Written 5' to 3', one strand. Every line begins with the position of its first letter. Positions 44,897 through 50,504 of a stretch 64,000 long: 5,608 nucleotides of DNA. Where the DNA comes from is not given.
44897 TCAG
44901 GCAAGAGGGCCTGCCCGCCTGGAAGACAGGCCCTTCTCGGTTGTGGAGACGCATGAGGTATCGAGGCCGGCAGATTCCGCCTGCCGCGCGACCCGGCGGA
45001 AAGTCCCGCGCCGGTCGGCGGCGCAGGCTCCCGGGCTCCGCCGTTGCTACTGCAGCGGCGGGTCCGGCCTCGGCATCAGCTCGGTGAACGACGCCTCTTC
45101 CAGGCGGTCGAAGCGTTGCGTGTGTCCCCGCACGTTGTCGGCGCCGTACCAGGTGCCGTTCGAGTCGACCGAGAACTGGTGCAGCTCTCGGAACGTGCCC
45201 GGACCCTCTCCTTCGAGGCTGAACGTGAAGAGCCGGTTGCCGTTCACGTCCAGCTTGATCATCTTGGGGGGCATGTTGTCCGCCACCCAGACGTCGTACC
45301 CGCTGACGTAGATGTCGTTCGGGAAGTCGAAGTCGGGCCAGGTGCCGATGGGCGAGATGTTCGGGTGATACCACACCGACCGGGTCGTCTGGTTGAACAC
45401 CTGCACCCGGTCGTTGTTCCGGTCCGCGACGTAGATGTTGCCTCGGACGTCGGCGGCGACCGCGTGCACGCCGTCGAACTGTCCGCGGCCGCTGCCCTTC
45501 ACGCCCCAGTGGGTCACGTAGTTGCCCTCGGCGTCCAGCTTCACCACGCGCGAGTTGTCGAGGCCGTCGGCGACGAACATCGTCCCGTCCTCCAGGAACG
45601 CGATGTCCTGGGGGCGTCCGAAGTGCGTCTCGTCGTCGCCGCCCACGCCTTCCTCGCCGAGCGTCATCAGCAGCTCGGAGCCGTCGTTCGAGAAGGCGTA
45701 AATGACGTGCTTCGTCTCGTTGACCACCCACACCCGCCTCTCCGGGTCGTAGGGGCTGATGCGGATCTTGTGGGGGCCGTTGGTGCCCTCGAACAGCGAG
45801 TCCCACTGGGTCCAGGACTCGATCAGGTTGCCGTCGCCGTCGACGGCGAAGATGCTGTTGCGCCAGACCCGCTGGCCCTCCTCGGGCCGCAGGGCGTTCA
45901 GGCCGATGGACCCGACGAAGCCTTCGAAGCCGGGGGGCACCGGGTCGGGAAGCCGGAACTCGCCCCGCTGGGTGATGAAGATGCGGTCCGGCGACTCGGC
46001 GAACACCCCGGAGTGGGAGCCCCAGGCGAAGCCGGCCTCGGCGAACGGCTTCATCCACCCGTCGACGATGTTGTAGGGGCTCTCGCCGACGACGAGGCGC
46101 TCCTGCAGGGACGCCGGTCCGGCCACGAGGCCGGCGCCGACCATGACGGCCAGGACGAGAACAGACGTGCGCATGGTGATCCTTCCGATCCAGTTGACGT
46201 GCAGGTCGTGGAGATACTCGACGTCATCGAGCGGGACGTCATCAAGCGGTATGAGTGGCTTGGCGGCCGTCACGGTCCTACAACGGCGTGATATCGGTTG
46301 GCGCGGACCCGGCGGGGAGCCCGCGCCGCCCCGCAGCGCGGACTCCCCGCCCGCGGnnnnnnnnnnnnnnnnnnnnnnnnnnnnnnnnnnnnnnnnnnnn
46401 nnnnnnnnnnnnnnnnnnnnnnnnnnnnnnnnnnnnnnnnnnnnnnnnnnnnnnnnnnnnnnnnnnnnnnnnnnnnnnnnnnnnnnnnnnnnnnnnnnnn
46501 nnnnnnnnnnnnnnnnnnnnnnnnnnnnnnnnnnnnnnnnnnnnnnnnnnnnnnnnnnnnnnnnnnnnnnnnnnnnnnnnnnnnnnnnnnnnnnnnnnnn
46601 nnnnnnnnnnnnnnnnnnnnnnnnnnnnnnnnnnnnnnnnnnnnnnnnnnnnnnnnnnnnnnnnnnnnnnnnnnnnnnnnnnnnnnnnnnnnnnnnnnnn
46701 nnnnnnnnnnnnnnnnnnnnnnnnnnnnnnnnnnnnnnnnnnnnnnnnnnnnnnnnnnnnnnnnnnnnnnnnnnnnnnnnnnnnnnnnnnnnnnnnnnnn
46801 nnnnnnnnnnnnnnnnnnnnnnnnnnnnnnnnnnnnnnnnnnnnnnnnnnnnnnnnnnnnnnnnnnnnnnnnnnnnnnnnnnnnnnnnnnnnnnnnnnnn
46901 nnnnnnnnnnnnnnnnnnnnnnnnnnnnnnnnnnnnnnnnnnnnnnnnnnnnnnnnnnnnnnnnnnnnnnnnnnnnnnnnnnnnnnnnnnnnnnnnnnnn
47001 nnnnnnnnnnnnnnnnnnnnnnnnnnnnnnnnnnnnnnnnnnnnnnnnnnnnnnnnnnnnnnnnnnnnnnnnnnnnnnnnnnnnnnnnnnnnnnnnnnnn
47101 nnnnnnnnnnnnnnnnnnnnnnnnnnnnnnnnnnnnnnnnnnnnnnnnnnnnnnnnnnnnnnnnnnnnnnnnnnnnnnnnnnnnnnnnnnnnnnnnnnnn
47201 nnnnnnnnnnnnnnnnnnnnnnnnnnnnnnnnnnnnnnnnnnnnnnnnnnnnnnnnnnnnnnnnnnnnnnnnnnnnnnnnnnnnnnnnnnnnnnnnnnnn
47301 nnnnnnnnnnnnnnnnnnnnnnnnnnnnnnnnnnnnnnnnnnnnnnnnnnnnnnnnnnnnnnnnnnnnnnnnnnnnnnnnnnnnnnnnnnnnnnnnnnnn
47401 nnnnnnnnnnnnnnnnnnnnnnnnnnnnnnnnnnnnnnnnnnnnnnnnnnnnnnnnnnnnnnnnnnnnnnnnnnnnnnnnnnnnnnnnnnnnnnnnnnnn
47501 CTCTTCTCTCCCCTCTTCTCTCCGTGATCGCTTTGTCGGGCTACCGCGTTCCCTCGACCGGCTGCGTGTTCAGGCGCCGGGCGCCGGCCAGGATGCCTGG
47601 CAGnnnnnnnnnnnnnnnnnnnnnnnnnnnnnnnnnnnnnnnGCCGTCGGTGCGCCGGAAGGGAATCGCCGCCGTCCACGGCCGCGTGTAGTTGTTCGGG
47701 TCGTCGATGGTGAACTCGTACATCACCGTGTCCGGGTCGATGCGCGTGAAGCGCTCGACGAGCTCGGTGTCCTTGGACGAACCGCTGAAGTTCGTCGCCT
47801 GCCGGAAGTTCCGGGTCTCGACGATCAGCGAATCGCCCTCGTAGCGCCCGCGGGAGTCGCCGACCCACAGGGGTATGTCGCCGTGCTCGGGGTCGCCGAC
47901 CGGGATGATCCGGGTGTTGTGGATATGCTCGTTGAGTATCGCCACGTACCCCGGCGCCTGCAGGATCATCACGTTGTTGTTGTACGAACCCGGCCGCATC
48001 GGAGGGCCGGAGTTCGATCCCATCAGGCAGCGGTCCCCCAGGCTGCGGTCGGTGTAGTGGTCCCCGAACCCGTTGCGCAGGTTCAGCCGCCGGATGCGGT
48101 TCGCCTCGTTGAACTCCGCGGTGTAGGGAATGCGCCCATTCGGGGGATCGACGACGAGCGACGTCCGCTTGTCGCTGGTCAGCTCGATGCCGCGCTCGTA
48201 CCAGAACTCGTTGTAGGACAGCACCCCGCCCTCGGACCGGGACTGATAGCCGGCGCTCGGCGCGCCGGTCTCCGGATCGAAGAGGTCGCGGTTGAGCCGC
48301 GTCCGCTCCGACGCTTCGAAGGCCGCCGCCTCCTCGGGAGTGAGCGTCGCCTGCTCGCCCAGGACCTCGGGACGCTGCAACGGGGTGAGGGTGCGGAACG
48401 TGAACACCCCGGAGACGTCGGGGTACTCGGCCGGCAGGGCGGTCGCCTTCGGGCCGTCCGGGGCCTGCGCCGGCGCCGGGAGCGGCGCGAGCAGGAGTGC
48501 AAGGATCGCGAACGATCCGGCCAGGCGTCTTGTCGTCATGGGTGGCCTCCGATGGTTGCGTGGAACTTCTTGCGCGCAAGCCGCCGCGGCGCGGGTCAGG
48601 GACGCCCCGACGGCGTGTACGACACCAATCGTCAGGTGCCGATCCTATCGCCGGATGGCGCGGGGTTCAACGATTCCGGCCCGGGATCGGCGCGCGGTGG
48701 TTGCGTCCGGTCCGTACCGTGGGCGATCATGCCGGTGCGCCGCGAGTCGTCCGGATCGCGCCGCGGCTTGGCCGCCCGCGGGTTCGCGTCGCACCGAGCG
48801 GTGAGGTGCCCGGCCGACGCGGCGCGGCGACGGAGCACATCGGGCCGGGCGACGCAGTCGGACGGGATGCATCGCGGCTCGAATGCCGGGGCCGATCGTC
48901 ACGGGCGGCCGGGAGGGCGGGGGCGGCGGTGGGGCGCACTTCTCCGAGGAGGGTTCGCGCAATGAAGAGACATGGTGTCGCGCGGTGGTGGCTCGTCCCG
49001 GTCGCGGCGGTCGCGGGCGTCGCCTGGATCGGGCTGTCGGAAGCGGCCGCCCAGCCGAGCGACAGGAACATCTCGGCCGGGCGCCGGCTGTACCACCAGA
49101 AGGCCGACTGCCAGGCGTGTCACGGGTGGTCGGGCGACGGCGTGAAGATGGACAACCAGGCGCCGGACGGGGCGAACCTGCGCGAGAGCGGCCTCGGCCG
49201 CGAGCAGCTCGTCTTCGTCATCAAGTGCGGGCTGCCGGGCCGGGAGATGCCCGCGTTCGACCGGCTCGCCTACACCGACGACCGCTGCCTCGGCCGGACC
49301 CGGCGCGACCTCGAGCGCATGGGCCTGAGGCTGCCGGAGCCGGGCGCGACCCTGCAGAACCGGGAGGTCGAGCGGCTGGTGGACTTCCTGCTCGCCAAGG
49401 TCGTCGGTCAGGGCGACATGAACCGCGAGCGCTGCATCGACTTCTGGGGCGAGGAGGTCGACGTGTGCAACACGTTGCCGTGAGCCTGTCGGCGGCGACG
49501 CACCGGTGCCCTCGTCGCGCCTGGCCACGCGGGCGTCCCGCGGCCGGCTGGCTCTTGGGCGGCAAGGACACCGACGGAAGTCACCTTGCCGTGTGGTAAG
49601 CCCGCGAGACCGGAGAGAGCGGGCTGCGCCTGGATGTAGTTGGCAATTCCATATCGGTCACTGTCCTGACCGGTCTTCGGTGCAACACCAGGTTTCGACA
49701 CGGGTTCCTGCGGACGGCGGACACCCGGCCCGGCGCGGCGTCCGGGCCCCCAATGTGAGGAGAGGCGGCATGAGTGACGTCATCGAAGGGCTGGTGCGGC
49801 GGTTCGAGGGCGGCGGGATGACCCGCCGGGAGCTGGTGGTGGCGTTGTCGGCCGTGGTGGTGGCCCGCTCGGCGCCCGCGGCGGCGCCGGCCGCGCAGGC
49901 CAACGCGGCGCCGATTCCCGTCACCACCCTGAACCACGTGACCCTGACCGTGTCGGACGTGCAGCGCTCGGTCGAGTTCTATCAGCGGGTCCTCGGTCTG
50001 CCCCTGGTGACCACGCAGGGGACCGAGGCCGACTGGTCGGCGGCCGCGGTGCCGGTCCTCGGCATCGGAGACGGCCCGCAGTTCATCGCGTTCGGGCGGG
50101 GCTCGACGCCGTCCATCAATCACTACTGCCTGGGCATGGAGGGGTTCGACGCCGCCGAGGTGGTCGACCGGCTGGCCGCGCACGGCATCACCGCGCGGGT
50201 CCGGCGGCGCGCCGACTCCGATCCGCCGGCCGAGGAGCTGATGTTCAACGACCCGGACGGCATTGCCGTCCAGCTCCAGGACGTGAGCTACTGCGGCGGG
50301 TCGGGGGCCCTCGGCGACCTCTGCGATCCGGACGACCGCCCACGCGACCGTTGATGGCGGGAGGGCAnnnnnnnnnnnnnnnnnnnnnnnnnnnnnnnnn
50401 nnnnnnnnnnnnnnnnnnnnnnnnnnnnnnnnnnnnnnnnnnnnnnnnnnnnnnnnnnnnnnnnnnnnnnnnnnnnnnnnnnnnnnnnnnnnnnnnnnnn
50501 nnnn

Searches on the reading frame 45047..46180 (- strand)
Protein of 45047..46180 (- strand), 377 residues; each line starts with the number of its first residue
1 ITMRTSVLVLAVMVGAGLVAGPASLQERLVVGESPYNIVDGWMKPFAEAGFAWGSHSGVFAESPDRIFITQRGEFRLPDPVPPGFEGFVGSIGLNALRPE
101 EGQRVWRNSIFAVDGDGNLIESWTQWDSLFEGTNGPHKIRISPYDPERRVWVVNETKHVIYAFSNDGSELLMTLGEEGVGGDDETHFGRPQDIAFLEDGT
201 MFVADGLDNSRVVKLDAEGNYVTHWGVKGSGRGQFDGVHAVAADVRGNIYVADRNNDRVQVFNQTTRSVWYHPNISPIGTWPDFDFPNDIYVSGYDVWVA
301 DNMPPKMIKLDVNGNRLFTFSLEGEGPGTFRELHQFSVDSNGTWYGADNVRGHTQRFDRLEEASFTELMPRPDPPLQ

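Call 42: search_protein_families(library=pfam, proteins=[window:45047-46180:-], max_evalue=0.001)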
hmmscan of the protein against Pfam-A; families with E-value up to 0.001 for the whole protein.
window:45047-46180:- (377 aa): 2 families
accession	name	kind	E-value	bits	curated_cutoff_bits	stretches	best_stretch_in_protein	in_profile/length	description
PF01436.27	NHL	-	5.4e-12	45.5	20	1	235-262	1-28/28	NHL repeat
PF17170.10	DUF5128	-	3.1e-05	23.8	22.9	0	183-266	39-121/321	6-bladed beta-propeller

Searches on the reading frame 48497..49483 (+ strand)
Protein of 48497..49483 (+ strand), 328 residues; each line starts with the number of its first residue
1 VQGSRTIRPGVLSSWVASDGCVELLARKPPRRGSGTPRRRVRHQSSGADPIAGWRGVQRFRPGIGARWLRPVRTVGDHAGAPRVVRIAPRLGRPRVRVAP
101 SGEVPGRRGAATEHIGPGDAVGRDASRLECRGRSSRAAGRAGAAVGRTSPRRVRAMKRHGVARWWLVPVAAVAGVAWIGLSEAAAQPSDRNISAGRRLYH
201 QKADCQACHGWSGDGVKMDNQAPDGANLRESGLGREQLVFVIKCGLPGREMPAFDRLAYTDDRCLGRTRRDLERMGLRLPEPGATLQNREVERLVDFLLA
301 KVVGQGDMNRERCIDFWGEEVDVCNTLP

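Call 42: search_protein_families(library=pfam, proteins=[window:48497-49483:+], max_evalue=0.001)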
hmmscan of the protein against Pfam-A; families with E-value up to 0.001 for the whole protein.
window:48497-49483:+ (328 aa): 2 families
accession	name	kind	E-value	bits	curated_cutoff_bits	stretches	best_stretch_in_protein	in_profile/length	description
PF13442.11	Cytochrome_CBB3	-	3.2e-07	31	27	1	191-256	2-53/68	Cytochrome C oxidase, cbb3-type, subunit III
PF00034.26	Cytochrom_C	-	0.00013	23.6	21.3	1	193-231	2-36/90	Cytochrome c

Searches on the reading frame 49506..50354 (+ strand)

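Call 11: search_protein_families(library=pfam, proteins=[window:49506-50354:+], max_evalue=0.01)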
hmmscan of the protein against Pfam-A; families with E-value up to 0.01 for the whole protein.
window:49506-50354:+ (282 aa): 4 families
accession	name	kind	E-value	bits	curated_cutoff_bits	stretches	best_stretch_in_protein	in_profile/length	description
PF00903.31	Glyoxalase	-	3.1e-10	40.9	20.6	1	142-257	2-121/121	Glyoxalase/Bleomycin resistance protein/Dioxygenase superfamily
PF18029.7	Glyoxalase_6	-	3.3e-06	28.1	23.6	1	145-254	2-102/106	Glyoxalase-like domain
PF22677.2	Ble-like_N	-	5.9e-05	23.2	24.5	1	144-168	4-28/41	Bleomycin resistance protein-like N-terminal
PF13669.12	Glyoxalase_4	-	0.0032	18.2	27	0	143-229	1-92/109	Glyoxalase/Bleomycin resistance protein/Dioxygenase superfamily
